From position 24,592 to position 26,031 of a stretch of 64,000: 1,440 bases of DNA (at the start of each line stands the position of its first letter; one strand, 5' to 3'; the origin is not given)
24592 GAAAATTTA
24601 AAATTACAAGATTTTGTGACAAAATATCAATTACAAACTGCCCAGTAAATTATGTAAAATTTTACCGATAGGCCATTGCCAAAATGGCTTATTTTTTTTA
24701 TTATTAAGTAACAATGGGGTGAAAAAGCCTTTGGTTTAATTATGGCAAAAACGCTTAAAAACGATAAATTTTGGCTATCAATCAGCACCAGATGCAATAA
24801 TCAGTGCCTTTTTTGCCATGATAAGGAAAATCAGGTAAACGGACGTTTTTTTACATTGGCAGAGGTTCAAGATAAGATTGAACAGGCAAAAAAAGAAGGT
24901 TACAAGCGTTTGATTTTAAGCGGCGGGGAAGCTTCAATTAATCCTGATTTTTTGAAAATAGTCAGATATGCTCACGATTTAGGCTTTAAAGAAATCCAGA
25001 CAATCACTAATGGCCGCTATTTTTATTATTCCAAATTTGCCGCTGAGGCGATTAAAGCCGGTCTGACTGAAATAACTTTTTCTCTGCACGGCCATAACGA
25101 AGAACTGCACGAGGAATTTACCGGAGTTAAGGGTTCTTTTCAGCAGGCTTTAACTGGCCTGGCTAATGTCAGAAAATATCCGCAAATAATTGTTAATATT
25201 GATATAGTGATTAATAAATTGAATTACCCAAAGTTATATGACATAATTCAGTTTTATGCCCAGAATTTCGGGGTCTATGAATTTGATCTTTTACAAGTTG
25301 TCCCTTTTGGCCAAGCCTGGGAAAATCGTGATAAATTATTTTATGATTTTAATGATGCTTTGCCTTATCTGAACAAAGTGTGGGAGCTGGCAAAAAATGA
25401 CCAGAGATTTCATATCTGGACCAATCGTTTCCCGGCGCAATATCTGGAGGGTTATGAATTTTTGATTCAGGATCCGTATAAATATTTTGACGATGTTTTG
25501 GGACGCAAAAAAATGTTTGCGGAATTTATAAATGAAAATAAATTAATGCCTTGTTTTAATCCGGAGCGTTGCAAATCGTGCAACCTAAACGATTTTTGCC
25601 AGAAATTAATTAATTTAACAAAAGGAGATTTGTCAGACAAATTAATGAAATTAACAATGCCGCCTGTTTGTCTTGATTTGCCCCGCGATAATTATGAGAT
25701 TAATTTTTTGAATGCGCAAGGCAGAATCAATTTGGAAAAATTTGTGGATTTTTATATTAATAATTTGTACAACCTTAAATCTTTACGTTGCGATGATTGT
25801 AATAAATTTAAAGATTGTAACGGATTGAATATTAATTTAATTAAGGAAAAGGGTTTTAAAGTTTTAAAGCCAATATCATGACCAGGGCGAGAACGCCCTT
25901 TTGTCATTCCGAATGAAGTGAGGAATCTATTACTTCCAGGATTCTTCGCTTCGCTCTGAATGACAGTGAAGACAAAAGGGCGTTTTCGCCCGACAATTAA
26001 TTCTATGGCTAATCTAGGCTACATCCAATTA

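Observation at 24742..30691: Six tandem paralogous twitch-type radical SAM genes, with a hairpin repeat element inserted between paralogs 1 and 2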

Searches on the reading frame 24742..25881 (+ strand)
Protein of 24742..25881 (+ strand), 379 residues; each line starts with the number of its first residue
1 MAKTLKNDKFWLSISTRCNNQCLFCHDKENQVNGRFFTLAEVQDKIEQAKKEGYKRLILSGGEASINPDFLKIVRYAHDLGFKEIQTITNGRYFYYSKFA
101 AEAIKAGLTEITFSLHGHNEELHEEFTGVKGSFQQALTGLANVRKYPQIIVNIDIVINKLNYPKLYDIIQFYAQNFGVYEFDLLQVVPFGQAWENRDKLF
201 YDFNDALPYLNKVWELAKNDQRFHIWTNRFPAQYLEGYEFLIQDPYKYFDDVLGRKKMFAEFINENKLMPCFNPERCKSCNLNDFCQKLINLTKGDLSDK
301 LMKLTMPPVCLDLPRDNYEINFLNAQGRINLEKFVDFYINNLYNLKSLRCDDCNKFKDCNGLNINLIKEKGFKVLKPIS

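Call 3: search_protein_families(library=ncbifam, proteins=[window:24742-25881:+], max_evalue=0.01)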
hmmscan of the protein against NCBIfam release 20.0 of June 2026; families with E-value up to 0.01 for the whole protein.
window:24742-25881:+ (379 aa): 53 families (the best 25 are shown)
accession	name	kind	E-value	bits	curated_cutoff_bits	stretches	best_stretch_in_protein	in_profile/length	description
NF038332.1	rSAM_rare_HxsC4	exception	9e-30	104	500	1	6-182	12-192/335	radical SAM protein HxsC4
TIGR03977.1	rSAM_pair_HxsC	equivalog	3.3e-28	98.4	267.9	1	12-219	29-238/292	His-Xaa-Ser system radical SAM maturase HxsC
TIGR02668.1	moaA_archaeal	equivalog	7.9e-25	87.5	325.25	1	10-212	12-212/303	GTP 3',8-cyclase MoaA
NF001199.0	PRK00164.2-1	equivalog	9.2e-24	84.1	231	1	10-198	14-196/308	GTP 3',8-cyclase MoaA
TIGR04545.1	rSAM_ahbD_hemeb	equivalog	1.5e-19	70.7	500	1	14-197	6-186/339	heme b synthase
TIGR02666.1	moaA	equivalog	3.1e-19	69.1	284.05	1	9-216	11-222/336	GTP 3',8-cyclase MoaA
TIGR04055.1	rSAM_NirJ2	equivalog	4.3e-19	69.2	500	1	15-198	7-186/326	putative heme d1 biosynthesis radical SAM protein NirJ2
TIGR04103.1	rSAM_nif11_3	equivalog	1.5e-18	66.7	725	1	13-221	10-215/412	nif11-class peptide radical SAM maturase 3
NF045646.2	rSAM_Se_TrsS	equivalog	4.8e-18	64.9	490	1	12-176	90-255/441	radical SAM (seleno)protein TrsS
TIGR04317.1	W_rSAM_matur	equivalog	2.4e-17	63.1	380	1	9-231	5-226/349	tungsten cofactor oxidoreductase radical SAM maturase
TIGR04051.1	rSAM_NirJ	equivalog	5e-17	61.9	515.45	1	15-224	9-217/354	heme d1 biosynthesis radical SAM protein NirJ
TIGR04546.1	rSAM_ahbC_deAc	equivalog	6e-17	61.5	650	1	13-170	44-198/390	12,18-didecarboxysiroheme deacetylase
TIGR04133.1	rSAM_w_lipo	hypoth_equivalog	7.4e-17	61.3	425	1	10-198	27-214/350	TIGR04133 family radical SAM/SPASM protein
TIGR04054.1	rSAM_NirJ1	equivalog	2e-16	59.6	650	1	14-172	42-197/387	putative heme d1 biosynthesis radical SAM protein NirJ1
TIGR02109.1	PQQ_syn_pqqE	equivalog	2e-15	56.6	381.35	1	13-201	12-197/358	pyrroloquinoline quinone biosynthesis protein PqqE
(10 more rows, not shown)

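Call 4: search_protein_families(library=pfam, proteins=[window:24742-25881:+], max_evalue=0.01)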
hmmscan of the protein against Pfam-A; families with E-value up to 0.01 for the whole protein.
window:24742-25881:+ (379 aa): 2 families
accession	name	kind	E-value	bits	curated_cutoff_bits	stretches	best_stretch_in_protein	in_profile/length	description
PF04055.27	Radical_SAM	-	7.4e-23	82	29.5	1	13-171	2-165/166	Radical SAM superfamily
PF13353.11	Fer4_12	-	2e-05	25.3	22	1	17-136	14-135/137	4Fe-4S single cluster domain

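Call 17: search_protein_families(library=padloc, proteins=[window:24742-25881:+], max_evalue=0.01)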
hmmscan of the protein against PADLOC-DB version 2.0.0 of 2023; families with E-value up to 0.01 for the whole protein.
window:24742-25881:+ (379 aa): 2 families
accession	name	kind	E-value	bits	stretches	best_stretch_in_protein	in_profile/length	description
PDLC02904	pVip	-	4.1e-20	70.4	1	14-191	9-180/262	Viperins associated with kinases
PDLC02903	pVip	-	2.9e-19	67.6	1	14-205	6-191/257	Viperins not associated with kinases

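Call 68: find_homologous_proteins(query=window:24742-25878:+, max_evalue=1e-20)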
Query window:24742-25878:+ (379 aa): 2004 proteins with E <= 1e-20 among 4246 candidates; the best 120 are listed.
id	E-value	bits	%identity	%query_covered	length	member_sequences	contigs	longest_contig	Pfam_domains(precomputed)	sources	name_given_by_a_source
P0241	9.7e-261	882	100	100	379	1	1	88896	PF04055.28,PF13353.12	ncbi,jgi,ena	ncbi:MAG: radical SAM protein [Patescibacteria group bacterium]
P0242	1.4e-202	691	78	100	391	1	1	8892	PF04055.28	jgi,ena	-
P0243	2.4e-196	670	76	100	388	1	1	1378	PF04055.28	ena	-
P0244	2.1e-195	667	76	100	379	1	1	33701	PF04055.28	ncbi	-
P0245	9.8e-190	649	73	99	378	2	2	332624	PF04055.28,PF13353.12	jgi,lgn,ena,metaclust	metaclust:\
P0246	9.4e-181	619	70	100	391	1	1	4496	PF04055.28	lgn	-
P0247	6.2e-151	521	60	98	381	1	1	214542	PF04055.28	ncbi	-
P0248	3.8e-149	515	60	98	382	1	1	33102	PF04055.28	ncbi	-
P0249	4.7e-128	446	53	98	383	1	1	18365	PF04055.28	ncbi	-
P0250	2.8e-118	413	51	98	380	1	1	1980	PF04055.28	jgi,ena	-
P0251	5.3e-118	413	47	89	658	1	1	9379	PF04055.28,PF13353.12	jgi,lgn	-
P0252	9.0e-115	402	54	85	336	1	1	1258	PF04055.28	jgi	jgi:MoaA/NifB/PqqE/SkfB family radical SAM enzyme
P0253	4.6e-114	400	49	99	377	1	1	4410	PF04055.28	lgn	-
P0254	2.0e-113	397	49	99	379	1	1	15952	PF04055.28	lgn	-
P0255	3.0e-111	390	50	99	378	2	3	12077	PF04055.28,PF13353.12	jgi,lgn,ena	-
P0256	5.5e-111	389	49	97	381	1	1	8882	PF04055.28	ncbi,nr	ncbi:MAG: radical SAM protein [bacterium]|nr:radical SAM protein [bacterium]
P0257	2.0e-110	388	50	99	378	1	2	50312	PF04055.28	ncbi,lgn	-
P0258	7.5e-110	386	53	76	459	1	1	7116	PF04055.28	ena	-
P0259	1.8e-109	384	50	99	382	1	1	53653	PF04055.28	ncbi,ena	-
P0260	2.0e-109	384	49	98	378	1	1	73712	PF04055.28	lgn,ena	-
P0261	8.7e-109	382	48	99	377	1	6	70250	PF04055.28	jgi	jgi:MoaA/NifB/PqqE/SkfB family radical SAM enzyme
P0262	1.1e-108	382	49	98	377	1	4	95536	PF04055.28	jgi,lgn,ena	-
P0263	5.0e-108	380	48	98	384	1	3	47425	PF04055.28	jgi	jgi:MoaA/NifB/PqqE/SkfB family radical SAM enzyme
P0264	1.9e-107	378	44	98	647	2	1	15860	PF04055.28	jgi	-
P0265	2.2e-107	378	48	98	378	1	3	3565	PF04055.28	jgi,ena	-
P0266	5.2e-107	376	52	70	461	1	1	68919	PF04055.28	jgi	jgi:MoaA/NifB/PqqE/SkfB family radical SAM enzyme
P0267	5.7e-107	376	48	99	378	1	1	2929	PF04055.28,PF13353.12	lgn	-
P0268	1.1e-106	375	49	97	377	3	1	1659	PF04055.28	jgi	jgi:MoaA/NifB/PqqE/SkfB family radical SAM enzyme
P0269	3.1e-106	374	48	99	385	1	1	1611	PF04055.28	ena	-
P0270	3.1e-106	374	47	99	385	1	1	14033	PF04055.28,PF13353.12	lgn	-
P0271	4.3e-106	373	48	98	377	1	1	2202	PF04055.28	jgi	jgi:MoaA/NifB/PqqE/SkfB family radical SAM enzyme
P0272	8.1e-106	372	48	98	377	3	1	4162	PF04055.28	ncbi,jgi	ncbi:MAG: radical SAM protein [Candidatus Omnitrophota bacterium]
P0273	8.4e-106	372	46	98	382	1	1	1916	PF04055.28,PF13353.12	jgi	jgi:pyruvate-formate lyase-activating enzyme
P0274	8.8e-106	372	46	99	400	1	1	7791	PF04055.28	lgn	-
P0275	1.6e-105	371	48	98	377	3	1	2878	PF04055.28,PF13353.12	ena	-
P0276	6.2e-105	369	48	99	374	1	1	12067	PF04055.28,PF13353.12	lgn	-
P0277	7.4e-105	369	47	98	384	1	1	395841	PF04055.28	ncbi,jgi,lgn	ncbi:MAG: radical SAM protein [Candidatus Omnitrophota bacterium]|jgi:MoaA/NifB/PqqE/SkfB family rad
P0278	8.6e-105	369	47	98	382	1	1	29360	PF04055.28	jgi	-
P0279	9.2e-105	369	46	99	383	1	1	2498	PF04055.28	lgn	-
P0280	2.9e-104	367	46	98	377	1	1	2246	PF04055.28,PF13353.12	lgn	-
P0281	3.0e-104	367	46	99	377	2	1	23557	PF04055.28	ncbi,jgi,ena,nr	ncbi:MAG: radical SAM protein [Candidatus Omnitrophica bacterium]|nr:radical SAM protein [Candidatus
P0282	5.8e-104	366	45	99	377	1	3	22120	PF04055.28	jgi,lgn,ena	-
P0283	6.7e-104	366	45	97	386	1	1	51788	PF04055.28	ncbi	-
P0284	6.7e-104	366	46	99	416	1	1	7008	PF04055.28,PF13353.12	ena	-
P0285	1.0e-103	366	48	98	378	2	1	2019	PF04055.28,PF13353.12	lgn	-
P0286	1.5e-103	365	44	89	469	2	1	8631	PF04055.28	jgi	-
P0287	1.8e-103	365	50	78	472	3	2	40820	PF04055.28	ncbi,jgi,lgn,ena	-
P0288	2.2e-103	364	49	98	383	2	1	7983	PF04055.28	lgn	-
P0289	2.8e-103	364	47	97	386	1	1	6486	PF04055.28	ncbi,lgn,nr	ncbi:MAG: radical SAM protein [Spirochaetes bacterium]|nr:radical SAM protein [Spirochaetota bacteri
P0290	5.0e-103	363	46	99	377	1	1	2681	PF04055.28,PF13353.12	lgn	-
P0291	7.1e-103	363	46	99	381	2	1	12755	PF04055.28,PF13353.12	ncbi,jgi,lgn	-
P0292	7.7e-103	363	46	99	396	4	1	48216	PF04055.28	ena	-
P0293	9.7e-103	362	48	96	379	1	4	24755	PF04055.28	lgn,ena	-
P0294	1.2e-102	362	47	96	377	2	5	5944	PF04055.28,PF13353.12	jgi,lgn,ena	-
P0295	2.8e-102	361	48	97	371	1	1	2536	PF04055.28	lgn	-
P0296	3.1e-102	361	47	97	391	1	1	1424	PF04055.28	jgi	jgi:MoaA/NifB/PqqE/SkfB family radical SAM enzyme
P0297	3.8e-102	360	46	98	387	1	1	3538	PF04055.28,PF13353.12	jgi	-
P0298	3.9e-102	360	47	99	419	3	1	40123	PF04055.28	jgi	-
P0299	4.1e-102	360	48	99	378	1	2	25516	PF04055.28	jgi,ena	-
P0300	8.3e-102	359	46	98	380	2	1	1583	PF04055.28,PF13353.12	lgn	-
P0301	2.0e-101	358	45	99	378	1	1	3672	PF04055.28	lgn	-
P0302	3.7e-101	357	47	96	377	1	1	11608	PF04055.28,PF13353.12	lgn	-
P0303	4.8e-101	357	46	98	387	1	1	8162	PF04055.28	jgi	jgi:pyruvate-formate lyase-activating enzyme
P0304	1.1e-100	356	41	99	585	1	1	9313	PF04055.28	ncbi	-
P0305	1.2e-100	355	46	97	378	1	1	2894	PF04055.28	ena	-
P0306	2.6e-100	354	50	78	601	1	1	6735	PF04055.28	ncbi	-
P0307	2.6e-100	354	46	98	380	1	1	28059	PF04055.28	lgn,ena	-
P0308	3.3e-100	354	46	99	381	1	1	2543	PF04055.28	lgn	-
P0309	6.3e-100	353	45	98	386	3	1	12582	PF04055.28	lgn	-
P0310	6.6e-100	353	46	97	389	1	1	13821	PF04055.28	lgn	-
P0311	8.3e-100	353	44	99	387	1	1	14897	PF04055.28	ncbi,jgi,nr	ncbi:radical SAM protein [bacterium]|nr:MAG: radical SAM protein [bacterium]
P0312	1.7e-99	352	45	99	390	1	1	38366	PF04055.28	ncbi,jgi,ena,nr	ncbi:MAG: radical SAM protein [Spirochaetes bacterium]|nr:radical SAM protein [Spirochaetota bacteri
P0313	2.9e-99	351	47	96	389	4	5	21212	PF04055.28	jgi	-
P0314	1.1e-98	349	45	98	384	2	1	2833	PF04055.28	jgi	-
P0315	2.0e-98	348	47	94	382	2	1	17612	PF04055.28,PF13353.12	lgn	-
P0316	2.2e-98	348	44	98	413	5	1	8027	PF04055.28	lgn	-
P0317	2.4e-98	348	46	98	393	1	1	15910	PF04055.28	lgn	-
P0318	3.5e-98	347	49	76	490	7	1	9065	PF04055.28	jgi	-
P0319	4.4e-98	347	43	99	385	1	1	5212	PF04055.28,PF13353.12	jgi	jgi:pyruvate-formate lyase-activating enzyme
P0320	6.1e-98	346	46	98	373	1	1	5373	PF04055.28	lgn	-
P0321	7.9e-98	346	47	98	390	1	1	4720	PF04055.28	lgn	-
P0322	1.1e-97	346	47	99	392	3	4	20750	PF04055.28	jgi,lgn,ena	jgi:MoaA/NifB/PqqE/SkfB family radical SAM enzyme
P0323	1.2e-97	346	45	99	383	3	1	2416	PF04055.28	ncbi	-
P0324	2.4e-97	344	45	99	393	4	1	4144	PF04055.28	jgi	-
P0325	5.7e-97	343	49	74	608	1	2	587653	PF04055.28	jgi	-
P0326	1.1e-96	342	44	98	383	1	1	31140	PF04055.28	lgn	-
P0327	1.6e-96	342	46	100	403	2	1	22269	PF04055.28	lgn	-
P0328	1.6e-96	342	45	98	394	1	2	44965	PF04055.28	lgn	-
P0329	2.3e-96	341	41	98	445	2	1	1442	PF04055.28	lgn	-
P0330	4.0e-96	340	43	97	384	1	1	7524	PF04055.28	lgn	-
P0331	5.1e-96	340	44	98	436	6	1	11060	PF04055.28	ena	-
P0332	5.2e-96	340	40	99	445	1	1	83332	PF04055.28,PF13353.12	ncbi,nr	ncbi:MAG: radical SAM protein [Candidatus Buchananbacteria bacterium]|nr:radical SAM protein [Candid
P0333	7.3e-96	340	48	77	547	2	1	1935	PF04055.28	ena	-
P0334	2.0e-95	338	43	98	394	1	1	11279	PF04055.28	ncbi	-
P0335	2.4e-95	338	48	74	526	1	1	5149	PF04055.28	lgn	-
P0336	3.9e-95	337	45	98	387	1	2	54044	PF04055.28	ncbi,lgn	-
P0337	3.9e-95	337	44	98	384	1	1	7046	PF04055.28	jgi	jgi:MoaA/NifB/PqqE/SkfB family radical SAM enzyme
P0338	8.7e-95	336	45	97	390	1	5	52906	PF04055.28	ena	-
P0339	5.4e-94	333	43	98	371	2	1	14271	PF04055.28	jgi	-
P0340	7.8e-94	333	46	77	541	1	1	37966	PF04055.28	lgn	-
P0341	1.6e-93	332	45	98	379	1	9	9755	PF04055.28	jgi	jgi:molybdenum cofactor biosynthesis enzyme MoaA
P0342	1.6e-93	332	43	98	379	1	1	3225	PF04055.28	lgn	-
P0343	2.4e-93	331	48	75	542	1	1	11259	PF04055.28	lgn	-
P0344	7.0e-93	330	50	75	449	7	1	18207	PF04055.28,PF13353.12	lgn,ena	-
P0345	7.7e-93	330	44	98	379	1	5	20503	PF04055.28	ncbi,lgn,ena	-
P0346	8.3e-93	330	44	98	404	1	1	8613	PF04055.28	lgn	-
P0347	9.1e-93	329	47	80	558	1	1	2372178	PF04055.28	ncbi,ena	-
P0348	1.8e-92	328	45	82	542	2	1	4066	PF04055.28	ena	-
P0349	2.2e-92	328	43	98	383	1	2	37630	PF04055.28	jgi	jgi:pyruvate-formate lyase-activating enzyme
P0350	2.9e-92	328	44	99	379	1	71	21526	PF04055.28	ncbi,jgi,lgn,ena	jgi:MoaA/NifB/PqqE/SkfB family radical SAM enzyme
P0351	3.9e-92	327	43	99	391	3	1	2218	PF04055.28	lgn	-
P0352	5.0e-92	327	42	99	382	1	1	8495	PF04055.28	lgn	-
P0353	5.1e-92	327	48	82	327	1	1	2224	PF04055.28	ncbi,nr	ncbi:MAG: radical SAM protein, partial [Candidatus Omnitrophota bacterium]|nr:radical SAM protein [C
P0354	6.4e-92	327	44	98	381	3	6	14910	PF04055.28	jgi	jgi:MoaA/NifB/PqqE/SkfB family radical SAM enzyme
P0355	6.9e-92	327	48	74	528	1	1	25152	PF04055.28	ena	-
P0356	7.2e-92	326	51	74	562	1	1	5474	PF04055.28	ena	-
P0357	9.2e-92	326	43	98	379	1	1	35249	PF04055.28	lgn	-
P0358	1.2e-91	326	45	98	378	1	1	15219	PF04055.28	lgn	-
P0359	3.1e-91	324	45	76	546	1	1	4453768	PF04055.28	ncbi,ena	-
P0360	3.8e-91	324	46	75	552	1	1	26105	PF04055.28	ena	-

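Call 71: find_encoding_contigs(protein=P0359, flank=10000, max_places=1)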
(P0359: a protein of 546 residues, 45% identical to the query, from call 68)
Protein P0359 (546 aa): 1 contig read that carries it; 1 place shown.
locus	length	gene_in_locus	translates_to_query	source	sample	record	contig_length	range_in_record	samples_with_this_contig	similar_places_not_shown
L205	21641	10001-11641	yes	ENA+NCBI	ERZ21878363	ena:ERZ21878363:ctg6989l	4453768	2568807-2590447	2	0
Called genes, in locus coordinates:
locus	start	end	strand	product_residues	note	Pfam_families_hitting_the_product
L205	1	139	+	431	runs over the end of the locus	PF02310:B12-binding, PF04055:Radical_SAM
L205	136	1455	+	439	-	PF04055:Radical_SAM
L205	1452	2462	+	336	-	PF04055:Radical_SAM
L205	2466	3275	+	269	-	PF00142:Fer4_NifH, PF01656:CbiA, PF10609:ParA (faint), PF13614:AAA_31 (weak)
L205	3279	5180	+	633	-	PF00148:Oxidored_nitro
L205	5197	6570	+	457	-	PF00148:Oxidored_nitro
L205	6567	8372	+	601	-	-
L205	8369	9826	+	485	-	PF02310:B12-binding, PF04055:Radical_SAM (faint)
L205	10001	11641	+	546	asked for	PF04055:Radical_SAM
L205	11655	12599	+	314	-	PF04055:Radical_SAM, PF13344:Hydrolase_6 (faint)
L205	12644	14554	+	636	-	PF04055:Radical_SAM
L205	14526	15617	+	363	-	PF04055:Radical_SAM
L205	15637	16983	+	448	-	PF04055:Radical_SAM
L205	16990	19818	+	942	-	PF04055:Radical_SAM, PF13353:Fer4_12 (faint), PF04055:Radical_SAM, PF02310:B12-binding, PF04055:Radical_SAM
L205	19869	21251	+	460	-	PF02310:B12-binding (faint), PF04055:Radical_SAM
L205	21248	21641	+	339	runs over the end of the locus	PF04055:Radical_SAM (weak)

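Call 72: find_encoding_contigs(protein=P0312, flank=10000, max_places=1)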
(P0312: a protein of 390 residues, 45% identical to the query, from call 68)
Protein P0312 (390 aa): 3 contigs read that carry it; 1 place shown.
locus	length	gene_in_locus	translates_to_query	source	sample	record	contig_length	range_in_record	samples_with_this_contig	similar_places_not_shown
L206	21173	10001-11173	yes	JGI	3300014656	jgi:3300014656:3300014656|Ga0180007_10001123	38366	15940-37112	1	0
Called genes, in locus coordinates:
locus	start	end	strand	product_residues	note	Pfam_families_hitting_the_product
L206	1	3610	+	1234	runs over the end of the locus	PF00919:UPF0004, PF04055:Radical_SAM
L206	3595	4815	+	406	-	PF13353:Fer4_12, PF04055:Radical_SAM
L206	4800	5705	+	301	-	PF04055:Radical_SAM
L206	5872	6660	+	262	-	PF04055:Radical_SAM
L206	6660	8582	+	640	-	PF13353:Fer4_12 (faint), PF04055:Radical_SAM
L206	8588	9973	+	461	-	PF04055:Radical_SAM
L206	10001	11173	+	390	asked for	PF04055:Radical_SAM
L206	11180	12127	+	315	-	PF04055:Radical_SAM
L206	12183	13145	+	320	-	PF04055:Radical_SAM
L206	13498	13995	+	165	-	-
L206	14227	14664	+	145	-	PF27806:HxsD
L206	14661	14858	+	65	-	-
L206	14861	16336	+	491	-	PF13353:Fer4_12, PF04055:Radical_SAM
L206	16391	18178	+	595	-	PF04055:Radical_SAM, PF13353:Fer4_12 (faint), PF04055:Radical_SAM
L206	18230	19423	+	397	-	-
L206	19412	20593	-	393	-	-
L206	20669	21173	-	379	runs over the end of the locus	-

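Call 75: predict_structure(alignment_id=A4)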
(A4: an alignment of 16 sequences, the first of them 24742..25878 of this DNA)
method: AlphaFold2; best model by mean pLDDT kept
length: 379 residues; sequences in the alignment: 16
mean_pLDDT: 90.2   pTM: 0.85
mean pLDDT of the five models: 90.2, 86.4, 85.8, 83.4, 82.5
residues with pLDDT >= 90: 247; 70-90: 118; 50-70: 8; < 50: 6
segments of 3 or more residues with pLDDT < 50: 1-6
pLDDT, mean of each block of 10 residues (from residue 1): 53 88 75 87 95 94 92 99 96 96 98 95 91 96 97 95 97 97 88 90 92 95 91 91 88 88 91 79 91 89 89 83 92 95 91 87 92 83
secondary structure, 60 per line:
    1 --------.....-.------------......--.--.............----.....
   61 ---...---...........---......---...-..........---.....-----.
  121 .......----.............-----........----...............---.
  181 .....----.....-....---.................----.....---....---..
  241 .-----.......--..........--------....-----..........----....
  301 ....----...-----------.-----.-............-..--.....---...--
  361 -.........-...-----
elements in order: E9-13 H28-33 H39-51 E56-60 H70-80 E84-89 H97-106 E110-114 H120-127 H132-144 E150-157 H162-176 E180-185 H190-194 H196-199 H203-219 E224-228 H232-235 H247-253 H256-265 H274-277 H283-292 H297-304 H331-342 H348-352 H364-370
